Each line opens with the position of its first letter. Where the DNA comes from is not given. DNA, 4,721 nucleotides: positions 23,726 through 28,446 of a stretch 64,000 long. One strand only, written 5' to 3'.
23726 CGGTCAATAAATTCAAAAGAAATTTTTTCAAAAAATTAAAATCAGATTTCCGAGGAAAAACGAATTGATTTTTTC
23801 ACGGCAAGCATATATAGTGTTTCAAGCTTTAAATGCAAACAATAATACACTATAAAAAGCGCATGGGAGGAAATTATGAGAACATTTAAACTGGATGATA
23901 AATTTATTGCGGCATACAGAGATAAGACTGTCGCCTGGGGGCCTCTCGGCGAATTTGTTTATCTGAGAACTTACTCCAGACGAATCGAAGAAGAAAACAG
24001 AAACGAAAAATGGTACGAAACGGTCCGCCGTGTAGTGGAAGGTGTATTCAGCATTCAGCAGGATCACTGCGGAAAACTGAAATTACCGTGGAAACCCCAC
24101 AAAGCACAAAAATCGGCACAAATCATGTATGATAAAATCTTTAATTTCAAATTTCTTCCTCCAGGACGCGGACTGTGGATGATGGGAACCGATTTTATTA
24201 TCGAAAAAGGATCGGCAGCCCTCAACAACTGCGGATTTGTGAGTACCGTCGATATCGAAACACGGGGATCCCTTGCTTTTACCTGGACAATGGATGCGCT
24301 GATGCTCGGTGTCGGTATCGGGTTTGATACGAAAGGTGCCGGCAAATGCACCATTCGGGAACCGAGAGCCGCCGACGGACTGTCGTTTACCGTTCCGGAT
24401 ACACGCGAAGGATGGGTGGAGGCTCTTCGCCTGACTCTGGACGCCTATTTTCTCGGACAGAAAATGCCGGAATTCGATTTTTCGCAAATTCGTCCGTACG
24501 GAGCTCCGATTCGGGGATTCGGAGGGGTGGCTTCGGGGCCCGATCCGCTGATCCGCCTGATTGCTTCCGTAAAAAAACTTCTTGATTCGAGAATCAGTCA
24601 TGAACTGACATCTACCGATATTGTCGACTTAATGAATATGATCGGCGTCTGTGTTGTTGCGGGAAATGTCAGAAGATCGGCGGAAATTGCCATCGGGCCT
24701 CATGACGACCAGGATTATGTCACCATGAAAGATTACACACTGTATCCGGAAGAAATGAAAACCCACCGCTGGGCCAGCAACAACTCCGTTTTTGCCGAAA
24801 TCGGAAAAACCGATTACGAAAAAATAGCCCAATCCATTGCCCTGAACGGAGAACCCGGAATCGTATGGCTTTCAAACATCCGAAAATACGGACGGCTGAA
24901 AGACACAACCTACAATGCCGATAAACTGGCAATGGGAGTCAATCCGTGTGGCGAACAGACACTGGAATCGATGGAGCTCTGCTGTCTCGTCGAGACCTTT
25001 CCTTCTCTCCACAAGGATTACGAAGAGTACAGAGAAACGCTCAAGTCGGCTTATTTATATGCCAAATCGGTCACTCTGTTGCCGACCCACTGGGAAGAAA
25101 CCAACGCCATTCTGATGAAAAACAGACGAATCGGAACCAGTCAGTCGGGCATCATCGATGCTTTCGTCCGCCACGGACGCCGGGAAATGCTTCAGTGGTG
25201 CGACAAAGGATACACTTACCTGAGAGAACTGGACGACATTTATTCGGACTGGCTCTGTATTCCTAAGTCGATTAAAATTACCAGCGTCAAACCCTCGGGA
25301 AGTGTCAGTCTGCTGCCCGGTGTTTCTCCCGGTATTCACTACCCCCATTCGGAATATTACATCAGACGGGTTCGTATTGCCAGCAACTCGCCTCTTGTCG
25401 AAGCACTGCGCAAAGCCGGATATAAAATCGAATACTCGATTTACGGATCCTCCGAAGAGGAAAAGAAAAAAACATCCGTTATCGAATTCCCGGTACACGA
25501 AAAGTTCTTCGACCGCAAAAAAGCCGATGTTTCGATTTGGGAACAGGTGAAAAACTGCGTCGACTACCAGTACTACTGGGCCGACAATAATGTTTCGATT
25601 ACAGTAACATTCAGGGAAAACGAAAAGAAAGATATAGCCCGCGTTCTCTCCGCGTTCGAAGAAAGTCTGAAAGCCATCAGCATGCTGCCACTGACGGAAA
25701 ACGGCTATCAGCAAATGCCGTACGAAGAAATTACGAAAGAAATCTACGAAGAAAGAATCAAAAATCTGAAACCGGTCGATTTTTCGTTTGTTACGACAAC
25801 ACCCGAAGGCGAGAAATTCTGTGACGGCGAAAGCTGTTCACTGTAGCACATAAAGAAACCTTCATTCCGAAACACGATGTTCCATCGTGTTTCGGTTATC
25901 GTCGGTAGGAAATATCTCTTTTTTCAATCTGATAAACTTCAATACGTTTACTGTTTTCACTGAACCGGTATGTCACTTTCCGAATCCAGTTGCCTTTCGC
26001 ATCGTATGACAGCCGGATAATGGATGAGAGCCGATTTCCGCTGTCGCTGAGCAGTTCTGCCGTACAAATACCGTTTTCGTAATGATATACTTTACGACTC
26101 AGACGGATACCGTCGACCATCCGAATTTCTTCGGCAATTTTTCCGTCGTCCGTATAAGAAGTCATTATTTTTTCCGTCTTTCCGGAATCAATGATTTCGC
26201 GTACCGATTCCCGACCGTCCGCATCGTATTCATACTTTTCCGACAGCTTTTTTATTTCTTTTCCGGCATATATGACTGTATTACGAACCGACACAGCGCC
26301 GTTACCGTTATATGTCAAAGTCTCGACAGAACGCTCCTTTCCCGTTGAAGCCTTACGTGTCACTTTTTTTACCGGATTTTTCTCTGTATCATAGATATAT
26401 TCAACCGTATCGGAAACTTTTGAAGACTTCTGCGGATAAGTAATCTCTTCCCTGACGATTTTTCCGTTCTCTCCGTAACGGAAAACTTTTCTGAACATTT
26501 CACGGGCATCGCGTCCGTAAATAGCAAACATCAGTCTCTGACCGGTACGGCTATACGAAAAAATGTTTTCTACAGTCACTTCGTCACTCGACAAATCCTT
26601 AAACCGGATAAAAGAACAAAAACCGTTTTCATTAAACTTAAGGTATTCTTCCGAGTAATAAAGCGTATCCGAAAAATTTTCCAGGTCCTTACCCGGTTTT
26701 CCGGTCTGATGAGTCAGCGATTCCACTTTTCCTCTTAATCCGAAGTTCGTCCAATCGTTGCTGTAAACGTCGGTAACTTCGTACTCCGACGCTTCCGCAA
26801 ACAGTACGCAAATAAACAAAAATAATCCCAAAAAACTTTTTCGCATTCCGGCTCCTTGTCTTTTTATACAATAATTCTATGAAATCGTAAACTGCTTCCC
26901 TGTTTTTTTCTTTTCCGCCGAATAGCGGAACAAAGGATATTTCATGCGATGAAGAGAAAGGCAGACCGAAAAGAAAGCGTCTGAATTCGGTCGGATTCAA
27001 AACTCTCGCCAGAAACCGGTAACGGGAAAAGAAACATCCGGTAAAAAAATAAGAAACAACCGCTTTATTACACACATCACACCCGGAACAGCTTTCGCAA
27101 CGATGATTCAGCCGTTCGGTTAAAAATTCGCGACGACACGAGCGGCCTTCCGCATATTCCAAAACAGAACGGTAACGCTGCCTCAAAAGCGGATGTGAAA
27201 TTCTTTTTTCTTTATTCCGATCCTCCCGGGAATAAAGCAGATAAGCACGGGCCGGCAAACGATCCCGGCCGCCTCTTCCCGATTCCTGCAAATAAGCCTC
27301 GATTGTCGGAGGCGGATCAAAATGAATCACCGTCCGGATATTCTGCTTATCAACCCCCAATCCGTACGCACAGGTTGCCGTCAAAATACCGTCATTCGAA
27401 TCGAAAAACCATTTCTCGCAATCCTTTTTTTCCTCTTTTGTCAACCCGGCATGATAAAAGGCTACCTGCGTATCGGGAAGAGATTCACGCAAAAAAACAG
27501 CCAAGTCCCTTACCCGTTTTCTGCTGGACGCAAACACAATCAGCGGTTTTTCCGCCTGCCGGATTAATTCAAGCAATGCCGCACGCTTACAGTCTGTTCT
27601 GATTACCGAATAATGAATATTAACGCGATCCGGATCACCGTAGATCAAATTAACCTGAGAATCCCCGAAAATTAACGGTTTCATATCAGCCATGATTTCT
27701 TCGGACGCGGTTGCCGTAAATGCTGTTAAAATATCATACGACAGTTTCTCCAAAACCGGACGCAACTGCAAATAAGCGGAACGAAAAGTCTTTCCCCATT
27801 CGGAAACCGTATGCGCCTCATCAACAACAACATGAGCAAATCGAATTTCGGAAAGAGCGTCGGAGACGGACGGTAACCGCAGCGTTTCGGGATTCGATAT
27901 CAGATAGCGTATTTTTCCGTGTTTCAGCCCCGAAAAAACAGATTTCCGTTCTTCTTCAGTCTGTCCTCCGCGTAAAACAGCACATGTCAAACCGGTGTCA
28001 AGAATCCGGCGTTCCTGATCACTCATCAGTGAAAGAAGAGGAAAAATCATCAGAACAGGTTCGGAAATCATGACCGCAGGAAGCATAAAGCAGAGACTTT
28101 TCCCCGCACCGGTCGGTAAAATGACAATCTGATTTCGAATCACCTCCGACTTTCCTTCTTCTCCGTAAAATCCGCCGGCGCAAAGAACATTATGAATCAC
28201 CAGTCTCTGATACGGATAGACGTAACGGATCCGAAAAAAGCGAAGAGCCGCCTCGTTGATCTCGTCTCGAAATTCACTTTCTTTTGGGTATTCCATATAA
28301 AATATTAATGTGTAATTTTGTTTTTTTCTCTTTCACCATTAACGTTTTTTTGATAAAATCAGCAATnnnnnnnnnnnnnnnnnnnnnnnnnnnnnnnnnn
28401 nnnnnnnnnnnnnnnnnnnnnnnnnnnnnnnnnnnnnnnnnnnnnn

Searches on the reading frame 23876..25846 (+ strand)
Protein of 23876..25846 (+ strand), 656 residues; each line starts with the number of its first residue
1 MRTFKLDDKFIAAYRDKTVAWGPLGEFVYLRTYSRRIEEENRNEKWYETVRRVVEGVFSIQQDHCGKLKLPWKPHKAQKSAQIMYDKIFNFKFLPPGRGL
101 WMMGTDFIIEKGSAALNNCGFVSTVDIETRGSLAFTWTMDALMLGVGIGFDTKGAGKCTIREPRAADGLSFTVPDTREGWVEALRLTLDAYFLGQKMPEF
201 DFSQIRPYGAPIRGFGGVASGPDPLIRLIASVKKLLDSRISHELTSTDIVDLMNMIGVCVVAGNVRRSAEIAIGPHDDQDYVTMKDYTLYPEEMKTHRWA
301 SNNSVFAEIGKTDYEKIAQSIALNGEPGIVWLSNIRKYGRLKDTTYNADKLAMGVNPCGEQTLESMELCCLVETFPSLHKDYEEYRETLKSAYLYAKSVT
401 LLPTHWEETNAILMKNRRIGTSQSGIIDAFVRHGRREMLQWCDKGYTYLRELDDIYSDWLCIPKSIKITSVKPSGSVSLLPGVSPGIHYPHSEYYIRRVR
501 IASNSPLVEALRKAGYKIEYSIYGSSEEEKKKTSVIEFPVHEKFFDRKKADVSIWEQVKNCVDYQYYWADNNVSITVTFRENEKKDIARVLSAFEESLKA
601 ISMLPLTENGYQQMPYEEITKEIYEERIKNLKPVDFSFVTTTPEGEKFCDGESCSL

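Call 28: search_protein_families(library=pfam, proteins=[window:23876-25846:+], max_evalue=0.00001)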
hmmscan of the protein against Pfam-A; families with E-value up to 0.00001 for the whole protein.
window:23876-25846:+ (656 aa): 3 families
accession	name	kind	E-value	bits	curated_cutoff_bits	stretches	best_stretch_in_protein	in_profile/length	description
PF17975.6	RNR_Alpha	-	2.3e-35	121.5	26.4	1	6-105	1-101/101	Ribonucleotide reductase alpha domain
PF21995.1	RNR-II_ins_dom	-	5.7e-18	65.6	27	1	165-236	31-107/107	B12-dependent ribonucleotide reductase, insertion domain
PF02867.20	Ribonuc_red_lgC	-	2.8e-08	33.3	23.9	0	468-602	383-521/523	Ribonucleotide reductase, barrel domain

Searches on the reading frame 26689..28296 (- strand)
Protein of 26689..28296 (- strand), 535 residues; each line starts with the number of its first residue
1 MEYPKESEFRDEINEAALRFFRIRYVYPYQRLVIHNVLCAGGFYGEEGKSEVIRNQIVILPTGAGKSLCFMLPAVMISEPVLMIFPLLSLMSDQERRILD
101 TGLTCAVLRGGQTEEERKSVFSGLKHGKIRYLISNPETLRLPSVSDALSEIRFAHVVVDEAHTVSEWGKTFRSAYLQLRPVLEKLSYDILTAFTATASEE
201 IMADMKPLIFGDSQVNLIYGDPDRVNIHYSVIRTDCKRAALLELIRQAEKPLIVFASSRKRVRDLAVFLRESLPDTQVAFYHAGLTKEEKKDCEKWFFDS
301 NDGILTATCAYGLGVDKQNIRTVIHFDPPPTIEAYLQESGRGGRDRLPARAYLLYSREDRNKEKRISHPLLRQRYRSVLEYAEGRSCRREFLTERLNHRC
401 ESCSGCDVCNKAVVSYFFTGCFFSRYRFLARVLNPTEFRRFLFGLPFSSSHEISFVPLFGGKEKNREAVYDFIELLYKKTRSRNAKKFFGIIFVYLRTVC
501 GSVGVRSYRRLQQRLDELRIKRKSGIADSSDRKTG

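Call 28: search_protein_families(library=pfam, proteins=[window:26689-28296:-], max_evalue=0.00001)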
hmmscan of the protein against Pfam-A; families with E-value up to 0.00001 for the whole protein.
window:26689-28296:- (535 aa): 3 families
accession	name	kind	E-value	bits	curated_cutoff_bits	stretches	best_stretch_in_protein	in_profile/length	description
PF00271.37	Helicase_C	-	4.1e-21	75.7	23.5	1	237-344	2-108/110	Helicase conserved C-terminal domain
PF00270.35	DEAD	-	1.9e-17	64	26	1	28-201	2-164/167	DEAD/DEAH box helicase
PF04851.21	ResIII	-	5e-09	36.7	22.5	1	27-197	5-162/164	Type III restriction enzyme, res subunit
